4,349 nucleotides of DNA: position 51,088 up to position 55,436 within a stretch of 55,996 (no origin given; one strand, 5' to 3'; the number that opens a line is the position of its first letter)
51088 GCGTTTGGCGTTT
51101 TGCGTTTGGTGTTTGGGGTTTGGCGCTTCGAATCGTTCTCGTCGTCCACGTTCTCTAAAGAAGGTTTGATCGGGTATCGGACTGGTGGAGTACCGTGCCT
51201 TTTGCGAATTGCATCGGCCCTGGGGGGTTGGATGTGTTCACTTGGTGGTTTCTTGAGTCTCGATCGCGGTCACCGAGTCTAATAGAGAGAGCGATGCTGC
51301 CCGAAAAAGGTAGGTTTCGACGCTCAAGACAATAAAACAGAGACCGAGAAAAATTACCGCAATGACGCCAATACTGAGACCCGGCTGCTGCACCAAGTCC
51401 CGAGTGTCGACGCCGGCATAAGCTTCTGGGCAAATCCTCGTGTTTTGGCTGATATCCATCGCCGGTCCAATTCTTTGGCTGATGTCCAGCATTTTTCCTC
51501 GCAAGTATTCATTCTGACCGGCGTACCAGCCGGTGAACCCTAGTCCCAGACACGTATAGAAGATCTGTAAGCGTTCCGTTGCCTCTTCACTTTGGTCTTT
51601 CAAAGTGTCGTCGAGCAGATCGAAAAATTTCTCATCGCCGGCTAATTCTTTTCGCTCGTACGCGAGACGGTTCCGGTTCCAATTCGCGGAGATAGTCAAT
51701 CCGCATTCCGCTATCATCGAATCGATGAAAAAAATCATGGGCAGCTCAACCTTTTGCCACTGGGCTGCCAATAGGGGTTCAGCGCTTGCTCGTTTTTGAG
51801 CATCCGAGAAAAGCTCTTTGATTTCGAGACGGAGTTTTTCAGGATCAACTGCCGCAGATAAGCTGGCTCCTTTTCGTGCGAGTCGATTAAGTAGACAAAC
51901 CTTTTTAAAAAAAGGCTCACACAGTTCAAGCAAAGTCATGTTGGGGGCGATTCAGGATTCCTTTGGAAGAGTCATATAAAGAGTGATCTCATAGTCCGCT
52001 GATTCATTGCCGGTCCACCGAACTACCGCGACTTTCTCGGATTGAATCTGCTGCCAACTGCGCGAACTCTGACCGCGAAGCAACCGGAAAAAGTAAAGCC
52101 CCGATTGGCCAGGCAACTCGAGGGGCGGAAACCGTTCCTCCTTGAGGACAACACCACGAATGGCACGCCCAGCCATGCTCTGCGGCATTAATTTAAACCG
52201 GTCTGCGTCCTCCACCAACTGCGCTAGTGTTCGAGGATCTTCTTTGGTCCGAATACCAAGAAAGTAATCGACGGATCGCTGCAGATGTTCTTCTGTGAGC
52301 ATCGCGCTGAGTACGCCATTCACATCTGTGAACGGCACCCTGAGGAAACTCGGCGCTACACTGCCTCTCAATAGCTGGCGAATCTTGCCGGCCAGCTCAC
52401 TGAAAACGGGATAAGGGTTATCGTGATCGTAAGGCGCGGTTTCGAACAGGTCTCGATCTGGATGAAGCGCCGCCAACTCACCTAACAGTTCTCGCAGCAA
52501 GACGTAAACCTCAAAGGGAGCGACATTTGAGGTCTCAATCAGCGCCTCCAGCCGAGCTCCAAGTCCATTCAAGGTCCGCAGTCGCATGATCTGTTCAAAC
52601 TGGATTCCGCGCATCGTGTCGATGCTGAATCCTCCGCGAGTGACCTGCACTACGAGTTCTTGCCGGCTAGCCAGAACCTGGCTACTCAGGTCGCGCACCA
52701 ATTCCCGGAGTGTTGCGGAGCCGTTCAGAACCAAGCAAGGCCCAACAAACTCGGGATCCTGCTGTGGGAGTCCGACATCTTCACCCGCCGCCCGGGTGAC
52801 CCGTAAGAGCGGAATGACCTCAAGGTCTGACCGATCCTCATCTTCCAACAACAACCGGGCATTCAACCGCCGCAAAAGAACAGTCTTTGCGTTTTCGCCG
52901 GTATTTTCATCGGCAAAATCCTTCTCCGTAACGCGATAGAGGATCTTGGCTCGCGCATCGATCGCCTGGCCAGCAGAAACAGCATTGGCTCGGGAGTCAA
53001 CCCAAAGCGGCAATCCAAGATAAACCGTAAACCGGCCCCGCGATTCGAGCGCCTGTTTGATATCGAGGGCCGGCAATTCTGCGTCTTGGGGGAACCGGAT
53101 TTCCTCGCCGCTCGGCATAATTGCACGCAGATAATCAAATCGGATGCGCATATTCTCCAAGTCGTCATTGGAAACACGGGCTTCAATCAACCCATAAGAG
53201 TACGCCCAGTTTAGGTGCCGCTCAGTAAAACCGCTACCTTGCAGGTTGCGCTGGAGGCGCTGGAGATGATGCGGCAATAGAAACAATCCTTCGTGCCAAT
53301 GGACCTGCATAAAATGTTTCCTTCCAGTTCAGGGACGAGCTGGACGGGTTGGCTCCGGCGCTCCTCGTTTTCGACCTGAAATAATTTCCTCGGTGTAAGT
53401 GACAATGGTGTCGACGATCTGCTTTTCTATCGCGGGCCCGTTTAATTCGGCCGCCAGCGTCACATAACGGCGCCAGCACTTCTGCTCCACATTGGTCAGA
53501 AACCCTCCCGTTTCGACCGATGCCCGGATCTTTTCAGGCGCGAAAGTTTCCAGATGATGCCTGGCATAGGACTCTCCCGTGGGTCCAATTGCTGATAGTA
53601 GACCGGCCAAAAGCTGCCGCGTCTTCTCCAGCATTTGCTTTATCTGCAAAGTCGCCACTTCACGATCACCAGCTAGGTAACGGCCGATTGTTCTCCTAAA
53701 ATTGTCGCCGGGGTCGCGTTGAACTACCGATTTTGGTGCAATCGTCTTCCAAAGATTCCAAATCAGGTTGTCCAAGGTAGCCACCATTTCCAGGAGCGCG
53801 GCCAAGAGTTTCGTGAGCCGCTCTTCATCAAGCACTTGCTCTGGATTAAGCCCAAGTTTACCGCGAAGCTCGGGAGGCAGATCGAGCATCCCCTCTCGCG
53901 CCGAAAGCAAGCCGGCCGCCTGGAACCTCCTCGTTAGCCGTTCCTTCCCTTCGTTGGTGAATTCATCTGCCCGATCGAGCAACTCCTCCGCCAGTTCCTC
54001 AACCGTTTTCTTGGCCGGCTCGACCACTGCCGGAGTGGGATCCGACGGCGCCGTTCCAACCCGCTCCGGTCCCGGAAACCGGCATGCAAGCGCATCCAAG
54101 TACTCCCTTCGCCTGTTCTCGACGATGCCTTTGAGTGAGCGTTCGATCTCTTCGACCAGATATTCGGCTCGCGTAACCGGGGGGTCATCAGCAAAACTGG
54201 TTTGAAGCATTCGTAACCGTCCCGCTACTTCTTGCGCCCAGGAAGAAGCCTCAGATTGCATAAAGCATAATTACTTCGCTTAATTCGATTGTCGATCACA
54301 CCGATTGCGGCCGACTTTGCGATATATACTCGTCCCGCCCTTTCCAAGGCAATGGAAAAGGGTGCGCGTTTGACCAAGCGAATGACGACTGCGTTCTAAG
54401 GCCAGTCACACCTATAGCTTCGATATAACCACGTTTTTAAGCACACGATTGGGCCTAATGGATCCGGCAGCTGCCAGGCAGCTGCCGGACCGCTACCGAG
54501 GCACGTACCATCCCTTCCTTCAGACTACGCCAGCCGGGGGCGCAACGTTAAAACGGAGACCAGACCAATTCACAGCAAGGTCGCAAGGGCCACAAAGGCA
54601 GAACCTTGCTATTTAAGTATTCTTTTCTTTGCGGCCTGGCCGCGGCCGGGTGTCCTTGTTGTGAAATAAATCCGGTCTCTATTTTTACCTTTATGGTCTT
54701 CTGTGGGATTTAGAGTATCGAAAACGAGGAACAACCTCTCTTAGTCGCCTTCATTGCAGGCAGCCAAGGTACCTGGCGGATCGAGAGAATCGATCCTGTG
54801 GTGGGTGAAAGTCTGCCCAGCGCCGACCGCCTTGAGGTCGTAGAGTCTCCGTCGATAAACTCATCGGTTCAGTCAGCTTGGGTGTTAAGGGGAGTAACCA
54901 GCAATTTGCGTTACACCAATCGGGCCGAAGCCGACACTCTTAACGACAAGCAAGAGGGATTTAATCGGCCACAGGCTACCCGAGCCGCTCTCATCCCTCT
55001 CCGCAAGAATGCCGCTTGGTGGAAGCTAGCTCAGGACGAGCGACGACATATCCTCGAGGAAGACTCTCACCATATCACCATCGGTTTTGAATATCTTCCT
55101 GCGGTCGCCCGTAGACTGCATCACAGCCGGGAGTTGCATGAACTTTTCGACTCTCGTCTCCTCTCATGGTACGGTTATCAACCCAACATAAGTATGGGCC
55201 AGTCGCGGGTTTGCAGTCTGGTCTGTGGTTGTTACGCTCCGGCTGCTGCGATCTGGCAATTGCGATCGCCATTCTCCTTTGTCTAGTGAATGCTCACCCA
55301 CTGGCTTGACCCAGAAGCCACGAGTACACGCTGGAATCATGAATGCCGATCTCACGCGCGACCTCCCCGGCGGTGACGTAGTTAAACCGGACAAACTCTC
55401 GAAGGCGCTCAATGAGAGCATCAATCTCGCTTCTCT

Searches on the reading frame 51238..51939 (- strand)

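Call 4: search_protein_families(library=pfam, proteins=[window:51238-51939:-], max_evalue=0.001)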
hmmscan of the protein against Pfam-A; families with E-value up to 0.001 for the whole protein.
window:51238-51939:- (233 aa): 1 family
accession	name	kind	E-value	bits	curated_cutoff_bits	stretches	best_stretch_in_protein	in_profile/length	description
PF09850.14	DotU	-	1.3e-21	77.6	27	1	3-207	2-201/205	Type VI secretion system protein DotU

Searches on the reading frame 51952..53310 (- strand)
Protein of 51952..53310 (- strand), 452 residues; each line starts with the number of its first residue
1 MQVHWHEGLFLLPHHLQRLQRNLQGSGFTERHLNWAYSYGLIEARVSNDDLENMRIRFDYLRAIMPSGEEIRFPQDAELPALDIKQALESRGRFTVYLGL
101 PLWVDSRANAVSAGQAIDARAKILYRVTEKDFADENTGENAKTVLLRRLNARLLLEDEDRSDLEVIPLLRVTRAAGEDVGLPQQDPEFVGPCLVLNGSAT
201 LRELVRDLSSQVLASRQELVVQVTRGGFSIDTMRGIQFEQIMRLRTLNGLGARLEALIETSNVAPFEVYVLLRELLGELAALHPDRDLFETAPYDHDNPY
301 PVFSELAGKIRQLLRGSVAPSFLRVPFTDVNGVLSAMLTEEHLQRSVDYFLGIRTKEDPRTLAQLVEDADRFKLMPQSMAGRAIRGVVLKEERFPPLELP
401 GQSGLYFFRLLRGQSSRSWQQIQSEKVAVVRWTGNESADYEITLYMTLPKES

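Call 4: search_protein_families(library=pfam, proteins=[window:51952-53310:-], max_evalue=0.001)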
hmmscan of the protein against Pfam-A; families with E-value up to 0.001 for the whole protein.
window:51952-53310:- (452 aa): 1 family
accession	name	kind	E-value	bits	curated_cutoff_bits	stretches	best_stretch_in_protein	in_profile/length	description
PF05936.17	T6SS_VasE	-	8.3e-65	219.7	23.4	1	15-435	1-418/429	Bacterial Type VI secretion, VC_A0110, EvfL, ImpJ, VasE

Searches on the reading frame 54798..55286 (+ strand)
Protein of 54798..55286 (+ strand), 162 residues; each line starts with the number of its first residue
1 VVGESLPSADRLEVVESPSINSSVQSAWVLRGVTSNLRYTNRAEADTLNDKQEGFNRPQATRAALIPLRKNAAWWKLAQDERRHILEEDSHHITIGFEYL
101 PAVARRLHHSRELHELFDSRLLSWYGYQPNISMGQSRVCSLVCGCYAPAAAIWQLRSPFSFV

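Call 6: search_protein_families(library=pfam, proteins=[window:54798-55286:+])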
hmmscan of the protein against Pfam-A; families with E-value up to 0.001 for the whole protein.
window:54798-55286:+ (162 aa): 1 family
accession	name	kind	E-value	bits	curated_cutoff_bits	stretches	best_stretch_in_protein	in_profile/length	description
PF06778.18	Chlor_dismutase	-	2.7e-06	27.6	25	1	20-113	59-144/189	Chlorite dismutase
